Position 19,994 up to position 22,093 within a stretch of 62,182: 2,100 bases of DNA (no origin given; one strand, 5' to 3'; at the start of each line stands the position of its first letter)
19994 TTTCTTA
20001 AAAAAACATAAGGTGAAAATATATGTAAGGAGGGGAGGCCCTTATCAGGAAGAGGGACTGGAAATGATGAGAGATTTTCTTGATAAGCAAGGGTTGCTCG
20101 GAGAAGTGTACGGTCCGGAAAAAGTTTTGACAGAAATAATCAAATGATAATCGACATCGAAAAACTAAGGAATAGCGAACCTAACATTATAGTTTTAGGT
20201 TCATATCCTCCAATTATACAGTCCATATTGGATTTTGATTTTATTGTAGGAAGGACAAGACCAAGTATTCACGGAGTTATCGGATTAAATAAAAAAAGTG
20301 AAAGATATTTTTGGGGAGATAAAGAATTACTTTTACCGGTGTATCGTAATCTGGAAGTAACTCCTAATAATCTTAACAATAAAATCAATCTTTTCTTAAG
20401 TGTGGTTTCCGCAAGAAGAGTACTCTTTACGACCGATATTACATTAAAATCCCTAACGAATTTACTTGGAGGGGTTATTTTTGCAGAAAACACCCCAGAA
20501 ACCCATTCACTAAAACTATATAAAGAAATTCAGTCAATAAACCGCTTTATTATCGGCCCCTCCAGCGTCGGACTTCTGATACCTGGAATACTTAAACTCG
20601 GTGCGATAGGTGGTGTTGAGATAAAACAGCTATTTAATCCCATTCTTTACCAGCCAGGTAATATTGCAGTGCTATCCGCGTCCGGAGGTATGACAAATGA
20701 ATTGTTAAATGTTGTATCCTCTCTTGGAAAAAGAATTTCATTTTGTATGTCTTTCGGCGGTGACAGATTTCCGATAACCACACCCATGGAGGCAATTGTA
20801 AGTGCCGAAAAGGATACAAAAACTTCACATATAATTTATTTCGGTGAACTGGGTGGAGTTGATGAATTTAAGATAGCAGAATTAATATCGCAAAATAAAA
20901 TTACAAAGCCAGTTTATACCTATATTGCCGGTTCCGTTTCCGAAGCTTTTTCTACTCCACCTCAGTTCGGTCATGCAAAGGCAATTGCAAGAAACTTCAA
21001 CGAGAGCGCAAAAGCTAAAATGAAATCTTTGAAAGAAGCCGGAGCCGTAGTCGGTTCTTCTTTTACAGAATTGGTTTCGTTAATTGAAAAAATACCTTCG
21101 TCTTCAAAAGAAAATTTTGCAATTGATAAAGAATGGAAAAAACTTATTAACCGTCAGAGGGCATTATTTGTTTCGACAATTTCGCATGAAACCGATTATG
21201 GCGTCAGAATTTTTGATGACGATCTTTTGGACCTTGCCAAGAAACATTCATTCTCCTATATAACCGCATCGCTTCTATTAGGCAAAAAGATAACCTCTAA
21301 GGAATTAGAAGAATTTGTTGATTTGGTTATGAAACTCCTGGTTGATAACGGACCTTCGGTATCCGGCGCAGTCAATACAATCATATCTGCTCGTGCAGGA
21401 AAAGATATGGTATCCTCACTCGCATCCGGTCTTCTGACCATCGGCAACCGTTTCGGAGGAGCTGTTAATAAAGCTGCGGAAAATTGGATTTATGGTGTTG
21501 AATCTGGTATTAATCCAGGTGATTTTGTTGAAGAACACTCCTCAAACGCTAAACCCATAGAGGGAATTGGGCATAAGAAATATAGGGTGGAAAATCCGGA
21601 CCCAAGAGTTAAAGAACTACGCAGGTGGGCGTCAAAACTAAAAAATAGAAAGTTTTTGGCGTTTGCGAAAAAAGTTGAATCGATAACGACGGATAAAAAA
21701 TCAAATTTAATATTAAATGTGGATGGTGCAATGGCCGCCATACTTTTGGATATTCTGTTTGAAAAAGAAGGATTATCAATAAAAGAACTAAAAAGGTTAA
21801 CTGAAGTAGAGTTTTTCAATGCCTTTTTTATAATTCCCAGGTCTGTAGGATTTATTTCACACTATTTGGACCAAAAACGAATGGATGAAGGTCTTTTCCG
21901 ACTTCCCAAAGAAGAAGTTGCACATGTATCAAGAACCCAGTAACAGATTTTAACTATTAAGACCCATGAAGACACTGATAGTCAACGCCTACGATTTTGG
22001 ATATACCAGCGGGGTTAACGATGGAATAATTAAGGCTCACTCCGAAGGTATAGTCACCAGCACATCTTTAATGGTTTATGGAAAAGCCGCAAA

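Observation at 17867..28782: Inverted 10-kb citrate-to-acetyl-CoA-to-amino-sugar island splitting the dcw cluster (top candidate for an undescribed system)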

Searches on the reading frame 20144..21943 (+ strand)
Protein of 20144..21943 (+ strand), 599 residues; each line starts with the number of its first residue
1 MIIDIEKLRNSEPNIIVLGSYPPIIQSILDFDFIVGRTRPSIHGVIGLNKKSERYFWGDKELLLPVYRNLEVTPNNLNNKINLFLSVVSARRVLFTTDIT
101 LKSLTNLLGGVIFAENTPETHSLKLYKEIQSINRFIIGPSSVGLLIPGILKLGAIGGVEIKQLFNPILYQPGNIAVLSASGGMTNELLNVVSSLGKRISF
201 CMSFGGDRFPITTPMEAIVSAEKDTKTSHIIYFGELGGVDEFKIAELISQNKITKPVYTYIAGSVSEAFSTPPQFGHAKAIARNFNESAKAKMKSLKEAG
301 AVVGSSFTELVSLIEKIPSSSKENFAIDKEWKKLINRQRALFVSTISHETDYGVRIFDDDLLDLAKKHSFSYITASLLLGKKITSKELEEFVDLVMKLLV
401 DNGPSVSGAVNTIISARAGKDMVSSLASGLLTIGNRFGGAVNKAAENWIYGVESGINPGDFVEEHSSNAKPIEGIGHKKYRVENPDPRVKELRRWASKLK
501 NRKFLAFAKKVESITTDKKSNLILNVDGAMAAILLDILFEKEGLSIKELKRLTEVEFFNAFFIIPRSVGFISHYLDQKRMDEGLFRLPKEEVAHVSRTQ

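Call 3: search_protein_families(library=pfam, proteins=[window:20144-21943:+])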
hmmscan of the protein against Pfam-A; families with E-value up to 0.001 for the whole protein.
window:20144-21943:+ (599 aa): 3 families
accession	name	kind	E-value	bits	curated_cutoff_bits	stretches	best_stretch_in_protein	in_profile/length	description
PF00285.26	Citrate_synt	-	2.8e-20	73.1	27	1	282-586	67-355/357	Citrate synthase, C-terminal domain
PF00549.24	Ligase_CoA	-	4.5e-10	40.2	24.5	1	177-301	1-127/128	CoA-ligase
PF13607.11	Succ_CoA_lig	-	0.00051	20.2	27.4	0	171-314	1-135/138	Succinyl-CoA ligase like flavodoxin domain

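Call 6: search_protein_families(library=ncbifam, proteins=[window:20144-21943:+])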
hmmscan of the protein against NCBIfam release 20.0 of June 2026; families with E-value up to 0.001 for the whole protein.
window:20144-21943:+ (599 aa): 18 families
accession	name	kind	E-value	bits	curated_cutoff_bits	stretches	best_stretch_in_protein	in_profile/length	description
NF004230.0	PRK05678.1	equivalog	9.1e-30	103.8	336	1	111-317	94-287/291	succinate--CoA ligase subunit alpha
TIGR01019.1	sucCoAalpha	subfamily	1.1e-29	103.8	353.2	1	111-317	92-285/286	succinate--CoA ligase subunit alpha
NF004869.0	PRK06224.1-6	subfamily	5.6e-22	78.3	212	1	344-542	7-208/263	citryl-CoA lyase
NF004866.0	PRK06224.1-3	subfamily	3.9e-18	65.6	245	1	354-586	33-251/275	citryl-CoA lyase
NF004868.0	PRK06224.1-5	subfamily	4.6e-17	61.9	193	1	343-578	7-236/260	citryl-CoA lyase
NF004867.0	PRK06224.1-4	equivalog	1.7e-12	47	409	1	343-585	9-241/261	citryl-CoA lyase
TIGR01800.1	cit_synth_II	subfamily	2.4e-11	43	421.3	1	376-584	155-347/368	2-methylcitrate synthase/citrate synthase II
NF004864.0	PRK06224.1-1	equivalog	1.5e-10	40.6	261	1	366-579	41-250/278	citryl-CoA lyase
NF041301.1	Cit_synth_Halo_CitZ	equivalog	8.1e-10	38.2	550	1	378-578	166-353/379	citrate synthase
NF041157.1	Cit_synThplmales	equivalog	1.9e-08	33.8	590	1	368-576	150-347/377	citrate synthase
NF009005.0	PRK12350.1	subfamily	2.2e-08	33.7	332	1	416-581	184-338/366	citrate synthase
NF010639.0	PRK14036.1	equivalog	2.8e-08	32.9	502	1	413-579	197-353/379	citrate synthase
NF010638.0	PRK14035.1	equivalog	1.4e-07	30.7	572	1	410-580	191-348/372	citrate synthase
TIGR02717.1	AcCoA-syn-alpha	equivalog_domain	2.2e-07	29.9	567.15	1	130-318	118-288/447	acetate--CoA ligase alpha subunit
NF009006.1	PRK12351.1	equivalog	1.9e-06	26.5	550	1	384-582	170-353/376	bifunctional 2-methylcitrate synthase/citrate synthase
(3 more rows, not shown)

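Call 8: find_related_loci(query=window:20144-21943:+, collection=genome_contigs, flank=10000)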
Query window:20144-21943:+ (599 aa) in genome_contigs; peptide patterns used: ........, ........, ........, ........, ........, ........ (x = any residue, [..] = any of these).
110 stretches matched a pattern; 8 encode a relative of the query (tblastn E <= 1e-3); 8 distinct loci.
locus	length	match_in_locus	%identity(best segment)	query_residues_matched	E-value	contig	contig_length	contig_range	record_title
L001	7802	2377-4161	57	2-596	0e+0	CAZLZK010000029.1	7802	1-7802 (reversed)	MAG TPA_asm: uncultured Gammaproteobacteria bacterium isolate SRP269290_co1_809 genome assembly, contig: NODE_15763_leng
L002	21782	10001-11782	53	2-595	0e+0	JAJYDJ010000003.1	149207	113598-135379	MAG: bacterium isolate BP9.bin93 NODE_108_length_149207_cov_2.829011, whole genome shotgun sequence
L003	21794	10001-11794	49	1-597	1e-173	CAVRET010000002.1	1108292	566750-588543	MAG: uncultured bacterium isolate MFD04463.bin.1.58 genome assembly, contig: contig_10051, whole genome shotgun sequence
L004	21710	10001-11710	47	1-588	2e-162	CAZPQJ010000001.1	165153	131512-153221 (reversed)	MAG TPA_asm: uncultured Gammaproteobacteria bacterium isolate SRP342105_co1_419 genome assembly, contig: NODE_100_length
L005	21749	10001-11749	44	5-590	8e-153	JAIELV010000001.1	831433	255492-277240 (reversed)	MAG: Patescibacteria group bacterium isolate co.spades.CONCOCT.1kb_121 c_000000000001, whole genome shotgun sequence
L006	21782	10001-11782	52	2-593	0e+0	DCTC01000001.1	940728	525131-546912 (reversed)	MAG TPA_asm: Candidatus Roizmanbacteria bacterium UBA1450 UBA1450_contig_1166, whole genome shotgun sequence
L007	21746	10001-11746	46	5-590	2e-166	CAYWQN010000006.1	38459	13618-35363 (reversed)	MAG TPA_asm: uncultured Candidatus Saccharibacteria bacterium isolate SRP278252_co2_32 genome assembly, contig: NODE_200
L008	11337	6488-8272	69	2-595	0e+0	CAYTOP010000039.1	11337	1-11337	MAG TPA_asm: uncultured Gammaproteobacteria bacterium isolate SRP050083_co1_427 genome assembly, contig: NODE_2669_lengt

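Call 12: search_solved_structures(query=window:20144-21943:+, show_alignments=2)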
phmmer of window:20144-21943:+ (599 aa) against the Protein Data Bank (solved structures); distinct sequences matched with E-value up to 0.001: 48.
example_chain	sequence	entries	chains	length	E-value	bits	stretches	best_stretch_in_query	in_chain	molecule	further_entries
6hxh_A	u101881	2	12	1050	3.2e-105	356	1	14-595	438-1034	ATP-citrate synthase,Human ATP citrate lyase | ATP-citrate synthase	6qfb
6poe_A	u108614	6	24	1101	3.8e-105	355.7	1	14-595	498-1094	ATP-citrate synthase | ACLY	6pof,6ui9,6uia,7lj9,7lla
6uuz_A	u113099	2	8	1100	3.8e-105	355.7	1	14-595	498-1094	ATP-citrate synthase | ATP citrate lyase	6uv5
6o0h_A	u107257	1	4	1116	3.9e-105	355.7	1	14-595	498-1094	ATP-citrate synthase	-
9r90_A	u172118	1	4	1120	4e-105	355.7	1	14-595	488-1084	Isoform 2 of ATP-citrate synthase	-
6uuw_A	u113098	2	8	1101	9.9e-105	354.4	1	14-595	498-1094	ATP-citrate synthase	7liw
7rig_A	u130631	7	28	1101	4.9e-104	352.1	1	14-595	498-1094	ATP-citrate synthase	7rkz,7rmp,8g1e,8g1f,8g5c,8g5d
6hxi_B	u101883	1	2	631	8.1e-99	334.8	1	16-595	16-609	Succinyl-CoA ligase (ADP-forming) subunit alpha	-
6znw_B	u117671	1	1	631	1.1e-97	331.2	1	16-595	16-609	Methanosaeta concilii ACLY-B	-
6hxj_B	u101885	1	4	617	1.4e-63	218.5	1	9-587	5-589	ATP-citrate lyase alpha-subunit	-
3mwd_B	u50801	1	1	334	1e-52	182.7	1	14-318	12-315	ATP-citrate synthase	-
3mwe_B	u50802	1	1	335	1e-52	182.6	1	14-318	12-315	ATP-citrate synthase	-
5tde_B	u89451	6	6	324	1e-52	182.6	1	14-317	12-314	ATP-citrate synthase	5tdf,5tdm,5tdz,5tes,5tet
5te1_A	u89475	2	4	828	1e-51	179.4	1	14-318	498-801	ATP-citrate synthase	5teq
3pff_A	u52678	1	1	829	1.1e-51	179.3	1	14-318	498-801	ATP-citrate synthase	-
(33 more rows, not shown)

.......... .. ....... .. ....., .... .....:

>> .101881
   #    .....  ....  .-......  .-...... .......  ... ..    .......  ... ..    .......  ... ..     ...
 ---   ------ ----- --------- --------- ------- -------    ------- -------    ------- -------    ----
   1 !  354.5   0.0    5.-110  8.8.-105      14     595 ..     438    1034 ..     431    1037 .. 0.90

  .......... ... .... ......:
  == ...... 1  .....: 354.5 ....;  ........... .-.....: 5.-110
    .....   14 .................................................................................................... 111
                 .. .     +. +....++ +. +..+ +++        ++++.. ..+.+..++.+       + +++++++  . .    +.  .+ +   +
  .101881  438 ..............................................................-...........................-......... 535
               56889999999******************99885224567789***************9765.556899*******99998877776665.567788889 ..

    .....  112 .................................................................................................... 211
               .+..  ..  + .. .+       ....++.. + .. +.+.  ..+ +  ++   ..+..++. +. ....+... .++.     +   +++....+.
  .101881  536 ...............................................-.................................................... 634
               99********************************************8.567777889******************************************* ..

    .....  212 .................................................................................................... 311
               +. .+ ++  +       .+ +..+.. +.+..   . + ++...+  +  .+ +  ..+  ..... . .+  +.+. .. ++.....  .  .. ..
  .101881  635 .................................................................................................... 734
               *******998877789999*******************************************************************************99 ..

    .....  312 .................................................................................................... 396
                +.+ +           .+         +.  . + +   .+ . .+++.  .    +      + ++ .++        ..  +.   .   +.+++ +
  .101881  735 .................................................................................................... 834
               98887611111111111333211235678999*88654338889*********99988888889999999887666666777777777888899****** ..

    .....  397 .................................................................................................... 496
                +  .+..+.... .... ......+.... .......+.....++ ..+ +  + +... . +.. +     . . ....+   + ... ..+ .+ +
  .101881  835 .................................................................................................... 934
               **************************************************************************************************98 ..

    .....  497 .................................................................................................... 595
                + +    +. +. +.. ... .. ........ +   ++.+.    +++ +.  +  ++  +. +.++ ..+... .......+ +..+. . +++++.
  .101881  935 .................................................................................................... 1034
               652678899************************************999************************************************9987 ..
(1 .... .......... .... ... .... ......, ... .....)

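Call 14: find_related_loci(query=window:20144-21943:+, collection=metagenome_contigs, flank=10000)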
Query window:20144-21943:+ (599 aa) in metagenome_contigs; peptide patterns used: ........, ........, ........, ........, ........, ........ (x = any residue, [..] = any of these).
211 stretches matched a pattern; 10 encode a relative of the query (tblastn E <= 1e-3); 10 distinct loci.
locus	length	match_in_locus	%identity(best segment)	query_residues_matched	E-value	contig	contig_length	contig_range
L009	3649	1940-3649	63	2-572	0e+0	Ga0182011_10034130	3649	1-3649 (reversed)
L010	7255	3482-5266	48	1-595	3e-176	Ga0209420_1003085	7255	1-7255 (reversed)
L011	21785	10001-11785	46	3-595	3e-173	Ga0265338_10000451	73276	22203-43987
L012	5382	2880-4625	47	5-590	3e-172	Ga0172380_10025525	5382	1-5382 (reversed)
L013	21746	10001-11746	46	5-590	2e-167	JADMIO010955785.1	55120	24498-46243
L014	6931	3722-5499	64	2-595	0e+0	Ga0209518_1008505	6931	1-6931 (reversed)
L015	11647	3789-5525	43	5-588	3e-151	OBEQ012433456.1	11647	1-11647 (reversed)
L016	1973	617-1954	57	16-463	3e-146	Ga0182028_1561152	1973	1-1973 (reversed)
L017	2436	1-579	63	398-590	3e-75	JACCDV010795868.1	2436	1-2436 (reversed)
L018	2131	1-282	78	502-595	1e-42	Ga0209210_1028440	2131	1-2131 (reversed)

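Call 18: search_protein_families(library=pfam, proteins=[L008:2-373:+, L008:370-714:+, L008:763-1773:+, L008:1953-3062:+, L008:3117-4445:+, L008:4450-5319:+, L008:9549-11321:+], max_evalue=0.1)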
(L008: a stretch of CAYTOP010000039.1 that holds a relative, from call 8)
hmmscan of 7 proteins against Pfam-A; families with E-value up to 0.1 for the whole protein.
L008:2-373:+ (123 aa): 3 families
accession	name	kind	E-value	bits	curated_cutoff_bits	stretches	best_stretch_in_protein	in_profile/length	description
PF24219.2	DUF7438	-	0.0015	19.3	25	1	34-52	1-19/57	Family of unknown function (DUF7438)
PF04286.17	DUF445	-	0.039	14.3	33.8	1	11-120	184-292/368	Protein of unknown function (DUF445)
PF03448.22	MgtE_N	-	0.089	13.8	25.9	0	21-72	33-83/102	MgtE intracellular N domain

L008:370-714:+ (114 aa): 1 family
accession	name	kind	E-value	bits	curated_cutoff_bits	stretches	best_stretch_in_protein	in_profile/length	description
PF14076.12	DUF4258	-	0.001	19.8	25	1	12-69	1-62/71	Domain of unknown function (DUF4258)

L008:763-1773:+ (336 aa): 1 family
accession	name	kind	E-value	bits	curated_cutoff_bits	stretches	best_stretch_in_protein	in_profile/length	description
PF01933.23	CofD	-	7.7e-73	245.6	30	1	10-309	1-287/290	2-phospho-L-lactate transferase CofD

L008:1953-3062:+ (369 aa): 2 families
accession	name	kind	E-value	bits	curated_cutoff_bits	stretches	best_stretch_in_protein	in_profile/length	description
PF13672.11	PP2C_2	-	5.3e-05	23.3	24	1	85-304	22-175/209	Protein phosphatase 2C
PF03738.19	GSP_synth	-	0.069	12.8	29.3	1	202-262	153-213/371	Glutathionylspermidine synthase preATP-grasp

L008:3117-4445:+ (442 aa): 8 families
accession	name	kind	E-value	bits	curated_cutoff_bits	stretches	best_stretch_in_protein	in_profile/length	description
PF00483.29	NTP_transferase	-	4.6e-17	62.8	21.2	1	7-222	3-227/245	Nucleotidyl transferase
PF00132.30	Hexapep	-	5.2e-15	54.9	27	4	261-295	1-35/36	Bacterial transferase hexapeptide (six repeats)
PF25084.1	LbH_EIF2B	-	2.9e-13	50.2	54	1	260-344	2-87/105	EIF2B subunit epsilon LbH domain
PF12804.13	NTP_transf_3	-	5.7e-10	40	27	1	7-103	2-92/160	MobA-like NTP transferase domain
PF24894.1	Hexapep_GlmU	-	4.9e-06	27.1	23.3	1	291-351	13-73/104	GlmU-like, C-terminal hexapeptide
PF07959.18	Fucose_pyrophosphorylase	-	0.0011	18.4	34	0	311-358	287-335/418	Fucose pyrophosphorylase domain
PF25087.1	GMPPB_C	-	0.0038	17.3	39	0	258-323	13-77/110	GMPPB C-terminal domain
PF14602.12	Hexapep_2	-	0.013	15.7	27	1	372-404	2-32/34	Hexapeptide repeat of succinyl-transferase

L008:4450-5319:+ (289 aa): 1 family
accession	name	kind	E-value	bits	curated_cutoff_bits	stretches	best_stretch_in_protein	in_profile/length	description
PF00459.30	Inositol_P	-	4.1e-34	118.7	27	1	17-277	14-256/271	Inositol monophosphatase family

L008:9549-11321:+ (590 aa): 5 families
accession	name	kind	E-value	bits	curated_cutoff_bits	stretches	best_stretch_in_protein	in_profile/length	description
PF01380.27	SIS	-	2.7e-43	147.3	25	2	281-406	2-128/131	SIS domain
PF13522.11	GATase_6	-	6e-18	65.6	27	1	61-188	9-127/130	Glutamine amidotransferase domain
PF13537.11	GATase_7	-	1.1e-13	51.7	25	1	80-191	11-117/123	Glutamine amidotransferase domain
PF13230.11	GATase_4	-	2.7e-08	33.5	23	1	61-151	70-166/272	Glutamine amidotransferases class-II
PF13580.11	SIS_2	-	7.1e-08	33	27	1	329-363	101-135/138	SIS domain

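Call 20: find_homologous_proteins(query=window:20144-21943:+, max_evalue=1e-50)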
Query window:20144-21943:+ (599 aa): 2245 proteins with E <= 1e-50 among 8000 candidates; the best 120 are listed.
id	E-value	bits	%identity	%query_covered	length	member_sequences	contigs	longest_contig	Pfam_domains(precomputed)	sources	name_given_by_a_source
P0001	0.0e+0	1307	100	100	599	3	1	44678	PF00549.25,PF00285.27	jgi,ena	-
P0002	0.0e+0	1194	93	100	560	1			PF00549.25,PF00285.27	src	-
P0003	7.1e-273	924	69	99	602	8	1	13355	PF00549.25,PF00285.27,PF13607.12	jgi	jgi:ATP citrate (pro-S)-lyase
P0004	4.8e-260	882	66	100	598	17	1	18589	PF00549.25,PF00285.27,PF13607.12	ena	-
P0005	2.7e-255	866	65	99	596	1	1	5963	PF00549.25,PF00285.27,PF13607.12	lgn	-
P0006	2.5e-254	863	65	99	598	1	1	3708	PF00549.25,PF00285.27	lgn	-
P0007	2.4e-253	860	63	99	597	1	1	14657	PF00549.25,PF00285.27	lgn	-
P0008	2.6e-253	860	65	100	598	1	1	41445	PF00549.25,PF00285.27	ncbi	-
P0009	5.9e-253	859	64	99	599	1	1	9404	PF00549.25,PF00285.27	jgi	jgi:ATP citrate (pro-S)-lyase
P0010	1.9e-250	850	64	100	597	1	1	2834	PF00549.25,PF00285.27,PF13607.12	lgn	-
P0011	2.7e-250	850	64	100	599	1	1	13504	PF00549.25,PF00285.27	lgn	-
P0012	5.2e-250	849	63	99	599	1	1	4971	PF00549.25,PF00285.27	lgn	-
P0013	2.5e-249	847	63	99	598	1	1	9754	PF00549.25,PF00285.27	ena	-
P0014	8.7e-249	845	63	99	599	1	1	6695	PF00549.25,PF00285.27,PF13607.12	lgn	-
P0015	5.6e-248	842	64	99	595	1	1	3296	PF00549.25,PF00285.27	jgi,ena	-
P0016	8.3e-248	842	63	99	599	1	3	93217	PF00549.25,PF00285.27,PF13607.12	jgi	jgi:ATP citrate (pro-S)-lyase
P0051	2.5e-213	728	56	99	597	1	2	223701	PF00549.25,PF00285.27,PF13607.12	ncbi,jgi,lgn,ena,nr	ncbi:MAG: hypothetical protein COU27_03155 [Candidatus Levybacteria bacterium CG10_big_fil_rev_8_21_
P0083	1.1e-208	712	55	99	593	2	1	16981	PF00549.25,PF00285.27,PF13607.12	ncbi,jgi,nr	ncbi:MAG TPA: citrate/2-methylcitrate synthase [Candidatus Saccharimonadales bacterium]|nr:citrate/2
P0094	7.6e-208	710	54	99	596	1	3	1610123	PF00549.25,PF00285.27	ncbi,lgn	-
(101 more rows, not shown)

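Call 21: find_encoding_contigs(protein=P0008, flank=10000, max_places=1)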
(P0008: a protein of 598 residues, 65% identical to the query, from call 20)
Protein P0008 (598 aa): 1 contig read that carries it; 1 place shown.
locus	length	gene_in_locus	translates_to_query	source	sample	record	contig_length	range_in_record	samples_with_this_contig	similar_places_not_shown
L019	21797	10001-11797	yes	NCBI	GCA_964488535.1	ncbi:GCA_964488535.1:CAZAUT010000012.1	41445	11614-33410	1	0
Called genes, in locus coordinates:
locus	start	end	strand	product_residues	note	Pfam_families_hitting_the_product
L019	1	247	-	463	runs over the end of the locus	PF21799:MurD-like_N (weak), PF08245:Mur_ligase_M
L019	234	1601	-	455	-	PF26299:MurL_N, PF26298:MurL_epimerase_C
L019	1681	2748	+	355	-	PF01565:FAD_binding_4, PF02873:MurB_C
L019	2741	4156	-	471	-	PF01225:Mur_ligase, PF08245:Mur_ligase_M, PF02875:Mur_ligase_C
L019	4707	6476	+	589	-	PF13230:GATase_4 (faint), PF13522:GATase_6, PF13537:GATase_7, PF13580:SIS_2 (faint), PF01380:SIS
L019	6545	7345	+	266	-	PF01182:Glucosamine_iso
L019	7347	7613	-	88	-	-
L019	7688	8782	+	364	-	PF13672:PP2C_2 (weak)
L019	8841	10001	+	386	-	PF24948:Citrate_synth_N, PF16114:Citrate_bind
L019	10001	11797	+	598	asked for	PF00549:Ligase_CoA, PF00285:Citrate_synt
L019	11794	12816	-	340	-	PF01933:CofD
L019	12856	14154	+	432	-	PF00483:NTP_transferase, PF12804:NTP_transf_3 (weak), PF25087:GMPPB_C, PF00132:Hexapep (weak), PF25084:LbH_EIF2B, PF00132:Hexapep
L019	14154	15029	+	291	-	PF00459:Inositol_P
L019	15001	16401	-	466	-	PF01225:Mur_ligase, PF08245:Mur_ligase_M, PF02875:Mur_ligase_C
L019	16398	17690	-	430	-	PF00275:EPSP_synthase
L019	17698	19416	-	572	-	PF03717:PBP_dimer, PF00905:Transpeptidase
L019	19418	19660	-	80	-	-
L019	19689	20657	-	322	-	PF01795:Methyltransf_5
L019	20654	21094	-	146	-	PF02381:MraZ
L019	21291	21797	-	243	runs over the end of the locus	-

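Call 22: find_encoding_contigs(protein=P0016, flank=10000, max_places=1)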
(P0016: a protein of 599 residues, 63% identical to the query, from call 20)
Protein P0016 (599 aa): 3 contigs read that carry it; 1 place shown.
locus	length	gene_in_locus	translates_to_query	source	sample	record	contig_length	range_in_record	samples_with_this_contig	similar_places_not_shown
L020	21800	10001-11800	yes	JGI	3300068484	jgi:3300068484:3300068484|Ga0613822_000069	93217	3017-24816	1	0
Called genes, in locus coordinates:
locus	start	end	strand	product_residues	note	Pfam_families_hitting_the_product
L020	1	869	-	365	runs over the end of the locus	PF08245:Mur_ligase_M, PF02875:Mur_ligase_C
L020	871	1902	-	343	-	PF01820:Dala_Dala_lig_N, PF14397:ATPgrasp_ST (faint), PF02222:ATP-grasp (weak), PF02655:ATP-grasp_3, PF02786:CPSase_L_D2 (weak), PF07478:Dala_Dala_lig_C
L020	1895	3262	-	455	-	PF21799:MurD-like_N, PF08245:Mur_ligase_M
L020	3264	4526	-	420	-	PF26299:MurL_N, PF26298:MurL_epimerase_C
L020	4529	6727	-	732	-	PF01225:Mur_ligase (weak), PF08245:Mur_ligase_M, PF02875:Mur_ligase_C, PF01565:FAD_binding_4, PF02873:MurB_C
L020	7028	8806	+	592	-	PF13522:GATase_6, PF13537:GATase_7, PF01380:SIS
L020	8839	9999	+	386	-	PF24948:Citrate_synth_N, PF16114:Citrate_bind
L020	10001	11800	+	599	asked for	PF00549:Ligase_CoA, PF13607:Succ_CoA_lig (faint), PF00285:Citrate_synt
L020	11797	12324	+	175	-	PF00583:Acetyltransf_1, PF13508:Acetyltransf_7 (weak)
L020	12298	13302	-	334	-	PF01933:CofD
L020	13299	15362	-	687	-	PF01225:Mur_ligase, PF08245:Mur_ligase_M, PF02875:Mur_ligase_C, PF00483:NTP_transferase, PF01128:IspD, PF12804:NTP_transf_3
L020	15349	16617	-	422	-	PF00275:EPSP_synthase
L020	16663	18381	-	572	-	PF03717:PBP_dimer, PF00905:Transpeptidase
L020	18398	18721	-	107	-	-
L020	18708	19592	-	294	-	PF01209:Ubie_methyltran (faint), PF01795:Methyltransf_5, PF08241:Methyltransf_11 (faint), PF13649:Methyltransf_25 (weak), PF13847:Methyltransf_31 (weak)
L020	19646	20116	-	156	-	PF02381:MraZ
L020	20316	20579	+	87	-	-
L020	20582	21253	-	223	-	-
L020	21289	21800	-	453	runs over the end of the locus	PF28494:GlyRS_ins_1 (weak), PF03129:HGTP_anticodon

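Call 23: find_encoding_contigs(protein=P0004, flank=10000, max_places=1)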
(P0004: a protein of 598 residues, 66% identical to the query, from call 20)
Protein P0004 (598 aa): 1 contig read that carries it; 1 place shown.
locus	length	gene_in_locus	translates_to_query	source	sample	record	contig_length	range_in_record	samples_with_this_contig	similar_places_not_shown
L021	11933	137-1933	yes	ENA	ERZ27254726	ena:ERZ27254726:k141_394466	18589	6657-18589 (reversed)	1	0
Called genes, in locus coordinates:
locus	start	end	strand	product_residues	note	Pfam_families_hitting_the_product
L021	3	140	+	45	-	?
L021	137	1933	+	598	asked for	PF00549:Ligase_CoA, PF13607:Succ_CoA_lig (weak), PF00285:Citrate_synt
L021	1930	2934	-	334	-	PF01933:CofD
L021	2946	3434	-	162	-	-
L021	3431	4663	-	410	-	PF00483:NTP_transferase, PF12804:NTP_transf_3, PF25084:LbH_EIF2B, PF25087:GMPPB_C, PF00132:Hexapep (weak)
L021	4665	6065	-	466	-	PF01225:Mur_ligase, PF08245:Mur_ligase_M, PF02875:Mur_ligase_C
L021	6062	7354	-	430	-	PF00275:EPSP_synthase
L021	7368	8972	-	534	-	PF03717:PBP_dimer, PF00905:Transpeptidase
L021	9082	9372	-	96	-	-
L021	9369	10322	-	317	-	PF01795:Methyltransf_5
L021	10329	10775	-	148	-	PF02381:MraZ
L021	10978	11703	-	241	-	-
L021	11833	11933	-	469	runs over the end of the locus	PF28494:GlyRS_ins_1 (faint), PF00587:tRNA-synt_2b (weak), PF03129:HGTP_anticodon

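Call 44: search_solved_structures(query=L020:11797-12321:+, max_evalue=0.01)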
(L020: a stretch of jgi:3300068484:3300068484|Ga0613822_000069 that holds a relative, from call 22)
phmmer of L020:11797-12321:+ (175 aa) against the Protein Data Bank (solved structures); distinct sequences matched with E-value up to 0.01: 0.
